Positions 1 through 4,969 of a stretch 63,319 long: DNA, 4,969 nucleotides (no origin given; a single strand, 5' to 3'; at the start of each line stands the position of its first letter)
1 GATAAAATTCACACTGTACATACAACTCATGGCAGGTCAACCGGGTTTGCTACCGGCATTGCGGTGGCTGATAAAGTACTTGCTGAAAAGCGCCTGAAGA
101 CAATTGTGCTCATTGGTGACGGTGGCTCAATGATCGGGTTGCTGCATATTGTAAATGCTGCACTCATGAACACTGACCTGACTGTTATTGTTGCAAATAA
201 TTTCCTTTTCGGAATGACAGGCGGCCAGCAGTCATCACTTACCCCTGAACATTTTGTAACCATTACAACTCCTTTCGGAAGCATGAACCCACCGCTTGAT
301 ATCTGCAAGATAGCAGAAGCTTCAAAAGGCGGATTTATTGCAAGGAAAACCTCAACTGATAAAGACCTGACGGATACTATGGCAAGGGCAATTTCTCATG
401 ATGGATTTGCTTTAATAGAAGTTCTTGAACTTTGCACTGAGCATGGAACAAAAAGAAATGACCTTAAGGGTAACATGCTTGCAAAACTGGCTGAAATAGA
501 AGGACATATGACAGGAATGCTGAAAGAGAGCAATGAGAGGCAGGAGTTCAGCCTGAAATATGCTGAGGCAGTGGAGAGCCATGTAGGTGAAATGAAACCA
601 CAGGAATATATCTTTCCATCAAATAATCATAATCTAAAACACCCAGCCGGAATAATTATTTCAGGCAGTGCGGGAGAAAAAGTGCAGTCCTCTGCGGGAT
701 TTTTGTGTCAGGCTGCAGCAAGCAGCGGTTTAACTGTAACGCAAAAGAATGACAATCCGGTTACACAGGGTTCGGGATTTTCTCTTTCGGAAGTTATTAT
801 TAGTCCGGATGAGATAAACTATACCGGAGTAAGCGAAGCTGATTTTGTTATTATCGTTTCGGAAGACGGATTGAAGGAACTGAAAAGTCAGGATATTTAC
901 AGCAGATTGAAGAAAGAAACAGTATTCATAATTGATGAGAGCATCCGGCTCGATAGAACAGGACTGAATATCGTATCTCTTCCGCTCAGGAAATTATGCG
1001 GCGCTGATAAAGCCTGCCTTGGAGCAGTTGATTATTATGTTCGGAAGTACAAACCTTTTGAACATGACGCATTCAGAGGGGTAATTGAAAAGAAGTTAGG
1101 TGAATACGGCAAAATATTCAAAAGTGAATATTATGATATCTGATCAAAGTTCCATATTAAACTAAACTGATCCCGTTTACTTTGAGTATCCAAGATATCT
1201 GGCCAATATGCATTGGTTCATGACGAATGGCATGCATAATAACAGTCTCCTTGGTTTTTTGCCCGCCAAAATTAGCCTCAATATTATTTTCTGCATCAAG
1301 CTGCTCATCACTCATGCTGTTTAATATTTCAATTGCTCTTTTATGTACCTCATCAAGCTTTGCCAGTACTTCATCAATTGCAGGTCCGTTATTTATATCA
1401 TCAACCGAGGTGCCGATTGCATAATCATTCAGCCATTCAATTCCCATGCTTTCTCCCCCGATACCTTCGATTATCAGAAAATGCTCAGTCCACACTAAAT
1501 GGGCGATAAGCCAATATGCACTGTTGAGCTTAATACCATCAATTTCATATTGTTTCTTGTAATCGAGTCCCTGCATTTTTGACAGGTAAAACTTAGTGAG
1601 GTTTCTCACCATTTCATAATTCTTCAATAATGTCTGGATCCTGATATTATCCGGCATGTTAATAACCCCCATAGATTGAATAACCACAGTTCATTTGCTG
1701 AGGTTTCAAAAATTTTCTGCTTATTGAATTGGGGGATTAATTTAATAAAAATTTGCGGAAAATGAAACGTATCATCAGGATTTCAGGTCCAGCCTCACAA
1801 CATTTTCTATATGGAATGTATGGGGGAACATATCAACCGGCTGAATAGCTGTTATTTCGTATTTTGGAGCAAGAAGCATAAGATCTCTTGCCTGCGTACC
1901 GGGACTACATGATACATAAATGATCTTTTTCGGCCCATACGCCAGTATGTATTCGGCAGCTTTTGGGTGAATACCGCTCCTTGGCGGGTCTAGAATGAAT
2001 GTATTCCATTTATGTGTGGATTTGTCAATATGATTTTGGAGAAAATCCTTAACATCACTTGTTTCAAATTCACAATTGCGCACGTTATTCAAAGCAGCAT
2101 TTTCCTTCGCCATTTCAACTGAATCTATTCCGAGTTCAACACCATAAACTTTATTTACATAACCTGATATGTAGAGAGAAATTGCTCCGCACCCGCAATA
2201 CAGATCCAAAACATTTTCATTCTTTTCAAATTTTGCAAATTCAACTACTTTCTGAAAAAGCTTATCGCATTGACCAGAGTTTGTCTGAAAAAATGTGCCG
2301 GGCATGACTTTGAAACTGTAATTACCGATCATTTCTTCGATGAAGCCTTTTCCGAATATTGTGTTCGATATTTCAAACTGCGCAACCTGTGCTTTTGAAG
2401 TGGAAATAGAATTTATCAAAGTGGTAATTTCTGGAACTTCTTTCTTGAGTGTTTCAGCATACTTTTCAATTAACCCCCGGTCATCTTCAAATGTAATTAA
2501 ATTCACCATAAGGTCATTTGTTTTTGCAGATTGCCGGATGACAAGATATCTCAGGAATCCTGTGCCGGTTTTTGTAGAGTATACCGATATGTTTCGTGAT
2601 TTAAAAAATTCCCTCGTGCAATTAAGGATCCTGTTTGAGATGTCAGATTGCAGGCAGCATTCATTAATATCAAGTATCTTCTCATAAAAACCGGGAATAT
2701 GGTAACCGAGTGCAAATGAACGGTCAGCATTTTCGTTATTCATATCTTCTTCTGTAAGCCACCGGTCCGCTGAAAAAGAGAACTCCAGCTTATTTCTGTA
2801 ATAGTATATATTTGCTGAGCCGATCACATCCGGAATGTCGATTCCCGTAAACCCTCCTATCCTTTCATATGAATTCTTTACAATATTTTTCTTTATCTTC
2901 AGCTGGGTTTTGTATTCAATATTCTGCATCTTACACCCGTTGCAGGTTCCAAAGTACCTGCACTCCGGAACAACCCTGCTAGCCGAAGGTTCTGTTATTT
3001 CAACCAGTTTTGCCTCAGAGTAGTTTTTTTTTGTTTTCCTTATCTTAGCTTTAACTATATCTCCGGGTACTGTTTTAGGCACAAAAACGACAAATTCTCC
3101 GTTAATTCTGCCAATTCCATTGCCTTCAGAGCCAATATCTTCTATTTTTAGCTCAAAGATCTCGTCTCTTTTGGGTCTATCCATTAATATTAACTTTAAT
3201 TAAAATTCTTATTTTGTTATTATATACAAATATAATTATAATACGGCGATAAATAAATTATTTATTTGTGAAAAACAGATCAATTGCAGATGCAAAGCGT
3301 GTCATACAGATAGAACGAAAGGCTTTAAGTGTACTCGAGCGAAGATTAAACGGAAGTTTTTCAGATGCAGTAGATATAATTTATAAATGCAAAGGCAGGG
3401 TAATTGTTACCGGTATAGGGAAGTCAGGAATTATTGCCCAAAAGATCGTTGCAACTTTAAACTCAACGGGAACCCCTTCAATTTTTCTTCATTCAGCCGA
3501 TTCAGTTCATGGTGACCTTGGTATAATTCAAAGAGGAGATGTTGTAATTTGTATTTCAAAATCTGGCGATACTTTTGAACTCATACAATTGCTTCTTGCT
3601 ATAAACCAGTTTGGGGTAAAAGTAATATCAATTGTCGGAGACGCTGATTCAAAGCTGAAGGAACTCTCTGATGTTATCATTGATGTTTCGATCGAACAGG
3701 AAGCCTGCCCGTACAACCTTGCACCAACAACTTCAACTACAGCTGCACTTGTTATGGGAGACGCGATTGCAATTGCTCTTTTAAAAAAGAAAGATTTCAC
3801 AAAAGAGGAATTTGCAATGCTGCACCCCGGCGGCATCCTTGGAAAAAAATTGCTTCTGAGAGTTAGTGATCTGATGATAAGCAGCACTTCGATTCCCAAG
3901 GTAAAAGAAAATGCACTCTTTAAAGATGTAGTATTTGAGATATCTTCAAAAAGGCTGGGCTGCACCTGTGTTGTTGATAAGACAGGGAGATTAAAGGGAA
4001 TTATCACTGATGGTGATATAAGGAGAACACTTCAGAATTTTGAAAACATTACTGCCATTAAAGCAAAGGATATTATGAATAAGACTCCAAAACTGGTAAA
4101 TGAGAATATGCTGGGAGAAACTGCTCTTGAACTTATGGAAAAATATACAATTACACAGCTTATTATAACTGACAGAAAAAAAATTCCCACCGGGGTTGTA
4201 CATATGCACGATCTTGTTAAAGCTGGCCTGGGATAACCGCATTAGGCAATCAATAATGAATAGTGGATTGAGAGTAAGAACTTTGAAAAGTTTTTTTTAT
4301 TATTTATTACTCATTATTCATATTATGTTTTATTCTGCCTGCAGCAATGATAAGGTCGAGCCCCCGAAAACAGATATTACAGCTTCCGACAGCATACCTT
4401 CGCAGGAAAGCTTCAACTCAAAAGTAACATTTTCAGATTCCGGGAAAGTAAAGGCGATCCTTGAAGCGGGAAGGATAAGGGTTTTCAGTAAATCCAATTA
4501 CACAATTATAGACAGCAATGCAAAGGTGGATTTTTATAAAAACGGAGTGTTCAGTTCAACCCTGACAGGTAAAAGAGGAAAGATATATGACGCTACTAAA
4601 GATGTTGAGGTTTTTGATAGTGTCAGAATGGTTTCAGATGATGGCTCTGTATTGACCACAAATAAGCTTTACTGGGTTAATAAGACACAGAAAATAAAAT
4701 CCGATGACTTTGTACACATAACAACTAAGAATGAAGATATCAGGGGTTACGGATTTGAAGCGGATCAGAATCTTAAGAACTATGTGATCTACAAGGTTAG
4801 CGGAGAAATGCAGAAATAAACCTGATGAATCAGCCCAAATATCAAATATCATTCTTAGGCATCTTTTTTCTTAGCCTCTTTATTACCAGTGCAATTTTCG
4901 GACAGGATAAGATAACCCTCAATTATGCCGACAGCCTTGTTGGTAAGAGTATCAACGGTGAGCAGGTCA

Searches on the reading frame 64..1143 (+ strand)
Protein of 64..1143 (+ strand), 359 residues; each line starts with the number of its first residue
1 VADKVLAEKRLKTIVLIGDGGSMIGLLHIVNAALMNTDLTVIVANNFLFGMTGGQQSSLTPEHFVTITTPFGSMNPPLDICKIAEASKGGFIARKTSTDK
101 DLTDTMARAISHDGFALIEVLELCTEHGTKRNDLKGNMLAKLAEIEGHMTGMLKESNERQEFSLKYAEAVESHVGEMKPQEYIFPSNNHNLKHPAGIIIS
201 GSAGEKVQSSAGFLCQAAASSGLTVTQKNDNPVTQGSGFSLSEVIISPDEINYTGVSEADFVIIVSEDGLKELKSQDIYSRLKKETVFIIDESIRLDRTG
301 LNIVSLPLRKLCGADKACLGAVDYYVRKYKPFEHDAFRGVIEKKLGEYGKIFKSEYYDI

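Call 19: search_protein_families(library=pfam, proteins=[window:64-1143:+], max_evalue=0.00001)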
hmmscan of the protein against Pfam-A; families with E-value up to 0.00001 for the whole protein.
window:64-1143:+ (359 aa): 2 families
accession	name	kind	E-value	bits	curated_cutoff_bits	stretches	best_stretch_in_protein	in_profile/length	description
PF02775.26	TPP_enzyme_C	-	1.3e-18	67.7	21.9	1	7-120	43-151/151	Thiamine pyrophosphate enzyme, C-terminal TPP binding domain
PF01558.24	POR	-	8.8e-09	36.2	27.4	1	207-294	5-88/173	Pyruvate ferredoxin/flavodoxin oxidoreductase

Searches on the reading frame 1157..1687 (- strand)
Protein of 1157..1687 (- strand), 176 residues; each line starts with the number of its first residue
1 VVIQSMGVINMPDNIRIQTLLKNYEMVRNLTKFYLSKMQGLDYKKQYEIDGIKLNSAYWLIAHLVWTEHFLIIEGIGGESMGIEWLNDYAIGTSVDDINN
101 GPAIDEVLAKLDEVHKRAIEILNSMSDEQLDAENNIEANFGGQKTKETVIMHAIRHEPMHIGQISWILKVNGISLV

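Call 19: search_protein_families(library=pfam, proteins=[window:1157-1687:-], max_evalue=0.00001)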
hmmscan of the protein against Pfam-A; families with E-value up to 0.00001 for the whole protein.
window:1157-1687:- (176 aa): 1 family
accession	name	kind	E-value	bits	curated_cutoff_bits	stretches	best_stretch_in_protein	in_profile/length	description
PF12867.12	DinB_2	-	3.5e-15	57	24.8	1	25-164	3-128/128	DinB superfamily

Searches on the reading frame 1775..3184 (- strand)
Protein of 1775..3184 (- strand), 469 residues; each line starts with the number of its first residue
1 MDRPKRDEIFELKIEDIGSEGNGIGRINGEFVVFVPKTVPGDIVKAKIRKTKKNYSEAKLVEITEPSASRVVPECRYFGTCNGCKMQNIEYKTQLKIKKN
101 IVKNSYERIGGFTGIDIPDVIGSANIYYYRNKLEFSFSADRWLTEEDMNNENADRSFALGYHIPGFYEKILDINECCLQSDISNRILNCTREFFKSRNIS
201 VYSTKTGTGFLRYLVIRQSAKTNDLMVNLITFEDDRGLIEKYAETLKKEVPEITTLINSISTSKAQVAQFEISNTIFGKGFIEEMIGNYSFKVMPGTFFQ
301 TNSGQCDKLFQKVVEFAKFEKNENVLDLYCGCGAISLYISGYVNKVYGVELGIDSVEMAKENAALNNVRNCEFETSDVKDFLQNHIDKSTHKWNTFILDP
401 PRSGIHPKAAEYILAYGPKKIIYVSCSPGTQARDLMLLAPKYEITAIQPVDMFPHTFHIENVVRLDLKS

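Call 19: search_protein_families(library=pfam, proteins=[window:1775-3184:-], max_evalue=0.00001)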
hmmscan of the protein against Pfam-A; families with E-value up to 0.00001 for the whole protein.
window:1775-3184:- (469 aa): 6 families
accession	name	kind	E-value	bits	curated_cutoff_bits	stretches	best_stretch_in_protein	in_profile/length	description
PF05958.17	tRNA_U5-meth_tr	-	6.2e-26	91.7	23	1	223-465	107-354/357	tRNA (Uracil-5-)-methyltransferase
PF01938.26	TRAM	-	1e-14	54.5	21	1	8-61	6-61/61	TRAM domain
PF13847.12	Methyltransf_31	-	3.8e-09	36.8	27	1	320-385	2-69/145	Methyltransferase domain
PF05175.20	MTS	-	1.9e-07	31.3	23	1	290-386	3-99/170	Methyltransferase small domain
PF02475.24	TRM5-TYW2_MTfase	-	2.5e-07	31.2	28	1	318-382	33-100/164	TRM5/TYW2 methyltransferase domain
PF13649.12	Methyltransf_25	-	4e-06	27.9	27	0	325-381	1-58/97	Methyltransferase domain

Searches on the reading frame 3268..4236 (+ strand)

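Call 19: search_protein_families(library=pfam, proteins=[window:3268-4236:+], max_evalue=0.00001)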
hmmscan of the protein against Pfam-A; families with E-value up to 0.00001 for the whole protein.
window:3268-4236:+ (322 aa): 3 families
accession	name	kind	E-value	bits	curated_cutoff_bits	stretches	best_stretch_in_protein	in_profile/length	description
PF01380.27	SIS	-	6.1e-26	91.2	25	1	38-170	2-131/131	SIS domain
PF00571.33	CBS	-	1.2e-17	64.4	24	2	266-320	1-55/57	CBS domain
PF13580.11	SIS_2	-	2.9e-06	27.8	27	0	87-124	101-138/138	SIS domain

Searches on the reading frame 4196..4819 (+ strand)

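Call 19: search_protein_families(library=pfam, proteins=[window:4196-4819:+], max_evalue=0.00001)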
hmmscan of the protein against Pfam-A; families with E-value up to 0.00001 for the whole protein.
window:4196-4819:+ (207 aa): 1 family
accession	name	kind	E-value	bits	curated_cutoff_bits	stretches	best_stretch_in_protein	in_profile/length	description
PF06835.18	LptC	-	3e-15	56.7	21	1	36-202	2-171/175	Lipopolysaccharide-assembly, LptC-related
